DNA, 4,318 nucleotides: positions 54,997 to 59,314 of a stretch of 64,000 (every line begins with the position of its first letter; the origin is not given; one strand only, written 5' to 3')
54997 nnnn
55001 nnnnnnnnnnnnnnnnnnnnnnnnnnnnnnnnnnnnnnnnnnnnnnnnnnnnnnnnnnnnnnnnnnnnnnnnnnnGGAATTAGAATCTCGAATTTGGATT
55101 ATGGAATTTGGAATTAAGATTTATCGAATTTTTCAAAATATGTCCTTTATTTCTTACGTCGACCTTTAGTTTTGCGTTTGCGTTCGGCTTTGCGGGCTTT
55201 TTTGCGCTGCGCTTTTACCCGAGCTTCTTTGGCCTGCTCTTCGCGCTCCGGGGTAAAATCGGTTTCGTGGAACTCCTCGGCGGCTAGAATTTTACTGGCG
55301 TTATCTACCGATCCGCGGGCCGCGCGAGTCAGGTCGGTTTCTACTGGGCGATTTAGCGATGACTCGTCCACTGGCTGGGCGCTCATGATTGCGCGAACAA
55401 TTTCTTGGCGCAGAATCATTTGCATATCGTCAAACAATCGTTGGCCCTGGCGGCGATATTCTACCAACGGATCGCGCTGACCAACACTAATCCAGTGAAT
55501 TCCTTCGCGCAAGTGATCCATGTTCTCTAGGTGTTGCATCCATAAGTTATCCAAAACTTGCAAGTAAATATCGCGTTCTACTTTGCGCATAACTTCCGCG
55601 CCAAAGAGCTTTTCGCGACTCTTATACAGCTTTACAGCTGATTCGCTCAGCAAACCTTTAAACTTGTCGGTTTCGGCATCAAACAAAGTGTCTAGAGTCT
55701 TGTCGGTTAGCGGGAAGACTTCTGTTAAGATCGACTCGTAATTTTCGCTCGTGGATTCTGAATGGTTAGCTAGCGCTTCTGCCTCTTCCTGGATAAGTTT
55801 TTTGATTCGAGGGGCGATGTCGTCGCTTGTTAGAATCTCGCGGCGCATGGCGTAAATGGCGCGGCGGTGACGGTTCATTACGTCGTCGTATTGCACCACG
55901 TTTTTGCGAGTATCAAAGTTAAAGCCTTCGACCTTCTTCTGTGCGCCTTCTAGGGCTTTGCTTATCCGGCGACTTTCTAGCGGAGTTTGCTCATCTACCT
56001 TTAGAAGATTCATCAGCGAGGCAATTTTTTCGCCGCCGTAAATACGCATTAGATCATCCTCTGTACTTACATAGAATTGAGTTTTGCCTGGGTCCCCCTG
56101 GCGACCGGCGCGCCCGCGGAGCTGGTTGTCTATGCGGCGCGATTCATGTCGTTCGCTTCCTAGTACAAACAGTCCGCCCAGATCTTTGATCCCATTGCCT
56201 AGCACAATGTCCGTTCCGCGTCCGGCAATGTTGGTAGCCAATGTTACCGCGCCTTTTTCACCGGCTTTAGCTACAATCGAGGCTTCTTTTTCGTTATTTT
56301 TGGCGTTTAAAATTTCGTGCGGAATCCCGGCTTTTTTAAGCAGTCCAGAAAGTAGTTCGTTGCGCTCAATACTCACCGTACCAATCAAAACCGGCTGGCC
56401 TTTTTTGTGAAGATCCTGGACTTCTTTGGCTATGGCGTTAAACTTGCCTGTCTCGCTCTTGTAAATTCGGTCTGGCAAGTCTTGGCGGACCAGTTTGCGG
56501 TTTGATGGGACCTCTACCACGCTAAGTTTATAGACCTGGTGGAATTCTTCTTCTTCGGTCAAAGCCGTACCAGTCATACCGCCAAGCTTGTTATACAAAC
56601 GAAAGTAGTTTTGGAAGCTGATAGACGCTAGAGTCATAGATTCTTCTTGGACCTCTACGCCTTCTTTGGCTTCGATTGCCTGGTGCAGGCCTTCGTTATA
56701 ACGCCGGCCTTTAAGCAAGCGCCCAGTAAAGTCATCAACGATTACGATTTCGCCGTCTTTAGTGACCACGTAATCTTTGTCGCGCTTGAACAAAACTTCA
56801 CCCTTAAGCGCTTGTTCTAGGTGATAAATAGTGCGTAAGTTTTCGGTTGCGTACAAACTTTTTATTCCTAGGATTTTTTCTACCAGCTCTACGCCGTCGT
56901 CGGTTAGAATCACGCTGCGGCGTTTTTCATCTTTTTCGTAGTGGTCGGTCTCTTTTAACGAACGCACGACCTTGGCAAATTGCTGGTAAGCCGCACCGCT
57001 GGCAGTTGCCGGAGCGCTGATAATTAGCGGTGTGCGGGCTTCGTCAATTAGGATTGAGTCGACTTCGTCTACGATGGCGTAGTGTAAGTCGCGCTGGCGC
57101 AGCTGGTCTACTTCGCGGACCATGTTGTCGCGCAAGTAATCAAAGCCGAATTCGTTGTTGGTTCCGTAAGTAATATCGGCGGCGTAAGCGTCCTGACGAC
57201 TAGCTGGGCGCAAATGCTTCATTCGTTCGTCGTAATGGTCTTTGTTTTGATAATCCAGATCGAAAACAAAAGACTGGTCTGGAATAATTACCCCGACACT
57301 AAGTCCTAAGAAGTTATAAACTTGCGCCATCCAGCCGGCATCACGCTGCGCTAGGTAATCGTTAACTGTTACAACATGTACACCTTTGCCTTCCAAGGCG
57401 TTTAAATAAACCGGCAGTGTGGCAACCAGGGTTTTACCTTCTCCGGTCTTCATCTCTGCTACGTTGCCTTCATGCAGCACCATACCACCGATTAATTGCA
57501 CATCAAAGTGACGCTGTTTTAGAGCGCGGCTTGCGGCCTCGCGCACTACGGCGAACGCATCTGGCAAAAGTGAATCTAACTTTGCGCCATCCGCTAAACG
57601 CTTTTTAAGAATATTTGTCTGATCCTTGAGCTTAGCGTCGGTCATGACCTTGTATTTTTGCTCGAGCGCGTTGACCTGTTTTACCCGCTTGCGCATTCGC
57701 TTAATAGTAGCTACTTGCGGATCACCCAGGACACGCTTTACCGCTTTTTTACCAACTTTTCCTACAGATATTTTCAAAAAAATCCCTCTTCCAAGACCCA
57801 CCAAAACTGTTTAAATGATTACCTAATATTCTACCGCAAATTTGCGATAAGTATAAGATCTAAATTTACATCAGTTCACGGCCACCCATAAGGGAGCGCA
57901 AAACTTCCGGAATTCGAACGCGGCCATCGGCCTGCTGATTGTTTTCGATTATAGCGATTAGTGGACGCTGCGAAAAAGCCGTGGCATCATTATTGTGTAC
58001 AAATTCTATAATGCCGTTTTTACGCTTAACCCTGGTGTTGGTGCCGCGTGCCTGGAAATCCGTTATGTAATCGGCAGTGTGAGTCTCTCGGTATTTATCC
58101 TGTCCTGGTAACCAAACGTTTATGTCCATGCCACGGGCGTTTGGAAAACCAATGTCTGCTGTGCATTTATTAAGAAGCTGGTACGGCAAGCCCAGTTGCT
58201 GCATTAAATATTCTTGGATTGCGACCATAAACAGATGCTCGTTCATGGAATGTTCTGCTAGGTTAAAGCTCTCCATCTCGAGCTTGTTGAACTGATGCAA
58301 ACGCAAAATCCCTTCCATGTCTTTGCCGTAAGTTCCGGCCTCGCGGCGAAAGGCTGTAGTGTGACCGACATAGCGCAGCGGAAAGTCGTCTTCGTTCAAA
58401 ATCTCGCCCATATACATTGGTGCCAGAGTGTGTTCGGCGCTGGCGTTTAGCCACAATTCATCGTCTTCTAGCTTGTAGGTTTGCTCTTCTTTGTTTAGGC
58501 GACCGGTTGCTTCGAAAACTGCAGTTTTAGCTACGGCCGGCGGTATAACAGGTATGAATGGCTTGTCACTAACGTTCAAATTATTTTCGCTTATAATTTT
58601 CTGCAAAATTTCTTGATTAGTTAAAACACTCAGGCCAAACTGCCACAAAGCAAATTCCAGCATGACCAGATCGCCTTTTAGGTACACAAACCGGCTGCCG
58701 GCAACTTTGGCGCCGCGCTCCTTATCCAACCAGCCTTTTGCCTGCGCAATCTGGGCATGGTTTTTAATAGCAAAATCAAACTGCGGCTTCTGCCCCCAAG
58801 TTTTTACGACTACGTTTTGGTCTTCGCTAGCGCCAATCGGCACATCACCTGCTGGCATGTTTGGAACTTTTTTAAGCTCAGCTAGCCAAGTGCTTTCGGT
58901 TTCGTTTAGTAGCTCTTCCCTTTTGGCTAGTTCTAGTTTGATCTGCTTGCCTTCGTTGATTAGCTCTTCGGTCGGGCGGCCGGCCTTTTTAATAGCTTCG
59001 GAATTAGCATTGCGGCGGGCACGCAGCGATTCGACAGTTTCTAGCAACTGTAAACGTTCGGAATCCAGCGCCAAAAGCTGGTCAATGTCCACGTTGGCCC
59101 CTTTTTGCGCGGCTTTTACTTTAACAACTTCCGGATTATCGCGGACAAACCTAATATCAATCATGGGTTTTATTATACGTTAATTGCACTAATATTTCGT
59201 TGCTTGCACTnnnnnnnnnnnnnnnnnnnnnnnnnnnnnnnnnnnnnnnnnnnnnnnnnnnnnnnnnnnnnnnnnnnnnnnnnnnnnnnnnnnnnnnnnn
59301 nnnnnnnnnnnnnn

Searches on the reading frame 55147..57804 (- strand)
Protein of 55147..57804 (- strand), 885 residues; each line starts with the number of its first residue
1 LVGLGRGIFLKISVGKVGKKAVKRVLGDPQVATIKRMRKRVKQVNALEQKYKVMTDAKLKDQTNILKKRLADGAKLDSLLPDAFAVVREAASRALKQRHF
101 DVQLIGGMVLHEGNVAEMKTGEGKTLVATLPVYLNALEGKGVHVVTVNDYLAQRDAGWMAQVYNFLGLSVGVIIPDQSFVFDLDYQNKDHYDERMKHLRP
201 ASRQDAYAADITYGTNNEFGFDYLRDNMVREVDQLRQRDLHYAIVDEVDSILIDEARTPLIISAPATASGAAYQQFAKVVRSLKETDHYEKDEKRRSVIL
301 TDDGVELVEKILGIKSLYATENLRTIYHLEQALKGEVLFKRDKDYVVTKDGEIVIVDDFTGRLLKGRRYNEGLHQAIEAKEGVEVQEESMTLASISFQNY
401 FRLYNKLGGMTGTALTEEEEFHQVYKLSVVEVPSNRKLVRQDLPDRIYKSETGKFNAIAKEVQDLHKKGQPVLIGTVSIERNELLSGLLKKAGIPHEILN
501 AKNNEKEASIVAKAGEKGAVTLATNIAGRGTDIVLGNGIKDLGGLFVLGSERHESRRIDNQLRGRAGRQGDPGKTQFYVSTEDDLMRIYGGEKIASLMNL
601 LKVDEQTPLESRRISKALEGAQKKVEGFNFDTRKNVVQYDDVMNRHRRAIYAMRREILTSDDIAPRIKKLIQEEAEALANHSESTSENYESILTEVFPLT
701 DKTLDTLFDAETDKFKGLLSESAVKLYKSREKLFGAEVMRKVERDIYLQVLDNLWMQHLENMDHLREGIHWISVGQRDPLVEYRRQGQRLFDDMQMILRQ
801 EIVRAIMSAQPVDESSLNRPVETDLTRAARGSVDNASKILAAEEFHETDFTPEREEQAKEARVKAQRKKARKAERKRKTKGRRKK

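Call 47: search_protein_families(library=pfam, proteins=[window:55147-57804:-], max_evalue=0.00001)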
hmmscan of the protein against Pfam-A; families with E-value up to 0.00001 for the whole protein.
window:55147-57804:- (885 aa): 4 families
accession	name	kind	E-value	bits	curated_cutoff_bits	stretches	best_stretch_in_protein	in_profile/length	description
PF07517.20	SecA_DEAD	-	6.3e-125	416.7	24.6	1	23-422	2-290/290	SecA DEAD-like domain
PF21090.3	P-loop_SecA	-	5.6e-75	251.9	27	2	438-537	2-101/205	SecA P-loop domain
PF07516.18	SecA_SW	-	2.4e-55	188.2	26.7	1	608-810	1-200/200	SecA Wing and Scaffold domain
PF01043.26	SecA_PP_bind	-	1.2e-38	132.5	23.5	1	271-378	4-110/110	SecA preprotein cross-linking domain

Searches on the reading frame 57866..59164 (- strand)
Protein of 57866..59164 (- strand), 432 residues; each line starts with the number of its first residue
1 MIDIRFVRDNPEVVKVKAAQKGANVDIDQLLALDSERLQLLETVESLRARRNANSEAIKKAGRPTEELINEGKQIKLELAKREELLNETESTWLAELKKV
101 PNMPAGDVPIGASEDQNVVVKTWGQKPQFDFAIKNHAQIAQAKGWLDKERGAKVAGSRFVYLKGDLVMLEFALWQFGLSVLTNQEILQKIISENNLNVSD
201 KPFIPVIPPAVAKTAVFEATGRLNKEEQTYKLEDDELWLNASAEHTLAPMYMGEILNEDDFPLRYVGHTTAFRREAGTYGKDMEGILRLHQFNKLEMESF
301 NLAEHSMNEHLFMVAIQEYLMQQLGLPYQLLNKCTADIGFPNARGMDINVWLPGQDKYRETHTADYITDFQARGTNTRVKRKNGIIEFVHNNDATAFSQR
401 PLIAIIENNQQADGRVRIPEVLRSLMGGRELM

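Call 47: search_protein_families(library=pfam, proteins=[window:57866-59164:-], max_evalue=0.00001)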
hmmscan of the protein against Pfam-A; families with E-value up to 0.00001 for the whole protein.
window:57866-59164:- (432 aa): 2 families
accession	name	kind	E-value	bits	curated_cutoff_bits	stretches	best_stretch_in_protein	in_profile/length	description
PF00587.30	tRNA-synt_2b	-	1.1e-24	87.9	29.3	1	230-409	1-179/179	tRNA synthetase class II core domain (G, H, P, S and T)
PF02403.27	Seryl_tRNA_N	-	4.8e-20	72.2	28.2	1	1-104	1-108/108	Seryl-tRNA synthetase N-terminal domain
